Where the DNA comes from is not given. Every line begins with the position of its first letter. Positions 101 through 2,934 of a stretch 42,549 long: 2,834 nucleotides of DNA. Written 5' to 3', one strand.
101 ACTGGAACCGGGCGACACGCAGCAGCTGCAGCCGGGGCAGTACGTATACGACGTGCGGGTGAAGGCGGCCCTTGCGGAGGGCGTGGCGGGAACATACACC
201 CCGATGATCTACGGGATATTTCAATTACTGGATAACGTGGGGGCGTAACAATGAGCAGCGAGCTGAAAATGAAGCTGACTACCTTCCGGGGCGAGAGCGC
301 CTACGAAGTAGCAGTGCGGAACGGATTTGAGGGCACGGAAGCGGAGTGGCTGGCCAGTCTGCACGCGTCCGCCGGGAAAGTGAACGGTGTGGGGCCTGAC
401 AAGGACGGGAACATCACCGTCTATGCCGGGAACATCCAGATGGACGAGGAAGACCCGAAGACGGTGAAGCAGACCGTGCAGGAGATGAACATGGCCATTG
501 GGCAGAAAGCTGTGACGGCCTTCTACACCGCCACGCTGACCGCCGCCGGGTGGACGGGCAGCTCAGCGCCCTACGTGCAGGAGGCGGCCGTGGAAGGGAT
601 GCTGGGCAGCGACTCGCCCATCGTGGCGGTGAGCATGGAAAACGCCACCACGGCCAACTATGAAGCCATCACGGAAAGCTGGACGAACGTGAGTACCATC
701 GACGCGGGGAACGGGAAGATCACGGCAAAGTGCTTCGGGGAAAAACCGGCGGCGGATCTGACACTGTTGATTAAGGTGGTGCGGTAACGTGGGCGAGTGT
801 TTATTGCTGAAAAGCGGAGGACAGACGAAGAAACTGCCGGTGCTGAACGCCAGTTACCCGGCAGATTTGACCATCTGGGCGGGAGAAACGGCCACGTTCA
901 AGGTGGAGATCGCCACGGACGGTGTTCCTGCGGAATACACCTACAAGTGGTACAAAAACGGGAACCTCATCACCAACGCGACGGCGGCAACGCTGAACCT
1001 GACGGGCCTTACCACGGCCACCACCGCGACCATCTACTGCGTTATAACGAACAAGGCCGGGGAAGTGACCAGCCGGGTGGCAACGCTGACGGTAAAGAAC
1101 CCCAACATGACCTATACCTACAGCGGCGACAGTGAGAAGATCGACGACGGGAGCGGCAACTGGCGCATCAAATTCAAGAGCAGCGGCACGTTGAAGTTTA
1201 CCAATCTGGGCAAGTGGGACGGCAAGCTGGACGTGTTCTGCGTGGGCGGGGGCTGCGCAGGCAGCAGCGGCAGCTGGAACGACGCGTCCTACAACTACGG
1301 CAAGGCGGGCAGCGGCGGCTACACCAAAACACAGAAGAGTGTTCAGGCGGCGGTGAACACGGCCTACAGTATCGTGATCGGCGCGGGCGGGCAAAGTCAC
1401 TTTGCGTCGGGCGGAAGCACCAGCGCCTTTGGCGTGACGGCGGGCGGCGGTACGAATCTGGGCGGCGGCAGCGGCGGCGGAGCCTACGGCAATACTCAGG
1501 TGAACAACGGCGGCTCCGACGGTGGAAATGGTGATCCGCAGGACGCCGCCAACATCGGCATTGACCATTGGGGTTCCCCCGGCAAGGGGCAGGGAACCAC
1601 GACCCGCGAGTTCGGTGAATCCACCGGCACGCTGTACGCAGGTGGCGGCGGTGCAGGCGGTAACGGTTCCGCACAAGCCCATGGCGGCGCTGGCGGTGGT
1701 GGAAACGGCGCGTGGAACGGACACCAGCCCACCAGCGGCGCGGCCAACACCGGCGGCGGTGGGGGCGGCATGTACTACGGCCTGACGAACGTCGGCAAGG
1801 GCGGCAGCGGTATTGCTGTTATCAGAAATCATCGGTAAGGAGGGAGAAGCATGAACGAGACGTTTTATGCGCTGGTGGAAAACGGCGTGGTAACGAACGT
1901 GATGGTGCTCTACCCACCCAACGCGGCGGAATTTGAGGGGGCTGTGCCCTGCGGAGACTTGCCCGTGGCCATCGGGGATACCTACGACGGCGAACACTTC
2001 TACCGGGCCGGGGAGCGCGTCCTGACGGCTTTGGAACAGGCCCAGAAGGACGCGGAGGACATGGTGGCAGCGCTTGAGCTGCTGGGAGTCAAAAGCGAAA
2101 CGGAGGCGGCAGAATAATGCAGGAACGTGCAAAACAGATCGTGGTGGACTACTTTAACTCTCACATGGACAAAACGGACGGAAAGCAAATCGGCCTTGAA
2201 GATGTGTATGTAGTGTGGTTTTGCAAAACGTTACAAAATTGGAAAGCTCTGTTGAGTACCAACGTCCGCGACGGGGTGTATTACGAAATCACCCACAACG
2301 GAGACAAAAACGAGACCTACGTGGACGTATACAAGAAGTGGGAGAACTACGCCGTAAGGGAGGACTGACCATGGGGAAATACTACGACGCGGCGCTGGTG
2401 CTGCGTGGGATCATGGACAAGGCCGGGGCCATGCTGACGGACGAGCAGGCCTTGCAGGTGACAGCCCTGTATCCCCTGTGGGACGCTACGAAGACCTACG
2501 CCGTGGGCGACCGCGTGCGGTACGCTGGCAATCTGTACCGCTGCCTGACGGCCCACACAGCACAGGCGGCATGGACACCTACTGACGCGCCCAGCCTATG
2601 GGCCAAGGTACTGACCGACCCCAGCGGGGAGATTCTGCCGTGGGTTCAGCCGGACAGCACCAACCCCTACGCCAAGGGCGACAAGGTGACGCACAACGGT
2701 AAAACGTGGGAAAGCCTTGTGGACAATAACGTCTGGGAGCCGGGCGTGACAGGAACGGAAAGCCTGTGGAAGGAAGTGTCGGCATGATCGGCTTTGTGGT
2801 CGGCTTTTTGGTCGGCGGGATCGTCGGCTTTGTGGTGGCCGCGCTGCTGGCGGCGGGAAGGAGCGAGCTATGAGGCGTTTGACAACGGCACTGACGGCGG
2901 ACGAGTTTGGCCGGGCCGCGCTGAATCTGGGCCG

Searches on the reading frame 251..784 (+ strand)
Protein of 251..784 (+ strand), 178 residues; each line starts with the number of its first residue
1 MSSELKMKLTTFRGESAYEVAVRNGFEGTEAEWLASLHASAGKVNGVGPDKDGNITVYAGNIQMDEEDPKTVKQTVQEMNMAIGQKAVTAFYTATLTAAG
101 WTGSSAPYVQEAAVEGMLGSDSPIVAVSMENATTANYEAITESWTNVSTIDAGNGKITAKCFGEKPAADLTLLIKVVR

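Call 16: search_protein_families(library=phrogs, proteins=[window:251-784:+], max_evalue=0.001)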
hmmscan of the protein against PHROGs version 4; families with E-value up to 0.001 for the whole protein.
window:251-784:+ (178 aa): 9 families
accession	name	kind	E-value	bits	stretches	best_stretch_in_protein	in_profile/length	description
phrog_19976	-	tail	1.4e-08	35.5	1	13-49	108-144/256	tail assembly protein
phrog_14726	-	tail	3.2e-08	33.8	1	12-86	122-178/537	tail fiber protein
phrog_22483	-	unknown function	4.8e-08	33.5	1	13-62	34-84/306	-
phrog_15433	-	tail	1.8e-07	31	1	8-39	45-76/798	tail sheath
phrog_25979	-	unknown function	2e-07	31.1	1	14-53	180-217/521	-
phrog_15437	-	tail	4.5e-06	26.5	1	14-154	107-250/656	tail fiber protein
phrog_14029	-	unknown function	2.1e-05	23.5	1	7-54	84-132/1115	-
phrog_19864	-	unknown function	0.00029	19.6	1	13-112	85-146/1268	-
phrog_35690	-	unknown function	0.00091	20.1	0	13-38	123-148/156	-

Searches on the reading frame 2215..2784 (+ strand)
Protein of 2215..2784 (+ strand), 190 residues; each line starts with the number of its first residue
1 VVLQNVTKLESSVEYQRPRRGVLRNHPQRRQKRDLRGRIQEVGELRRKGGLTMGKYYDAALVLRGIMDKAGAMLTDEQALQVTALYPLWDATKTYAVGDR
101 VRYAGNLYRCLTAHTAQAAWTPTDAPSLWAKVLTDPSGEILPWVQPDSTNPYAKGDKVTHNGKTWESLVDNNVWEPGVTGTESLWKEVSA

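Call 16: search_protein_families(library=phrogs, proteins=[window:2215-2784:+], max_evalue=0.001)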
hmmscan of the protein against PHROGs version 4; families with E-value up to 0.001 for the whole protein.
window:2215-2784:+ (190 aa): 6 families
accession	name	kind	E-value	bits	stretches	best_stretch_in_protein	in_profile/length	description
phrog_30034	-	unknown function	6.1e-36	125.5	1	44-189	108-261/263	-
phrog_18593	-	unknown function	9.1e-26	92.1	2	139-189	77-129/188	-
phrog_27545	-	unknown function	4.1e-12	47.5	1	70-163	16-113/146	-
phrog_6278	-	unknown function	5e-07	30.1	1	78-132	20-74/306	-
phrog_11660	-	tail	0.00031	19.5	0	148-180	899-931/1412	tail protein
phrog_9851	-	tail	0.00052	18.9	1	88-187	172-264/1092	tail fiber protein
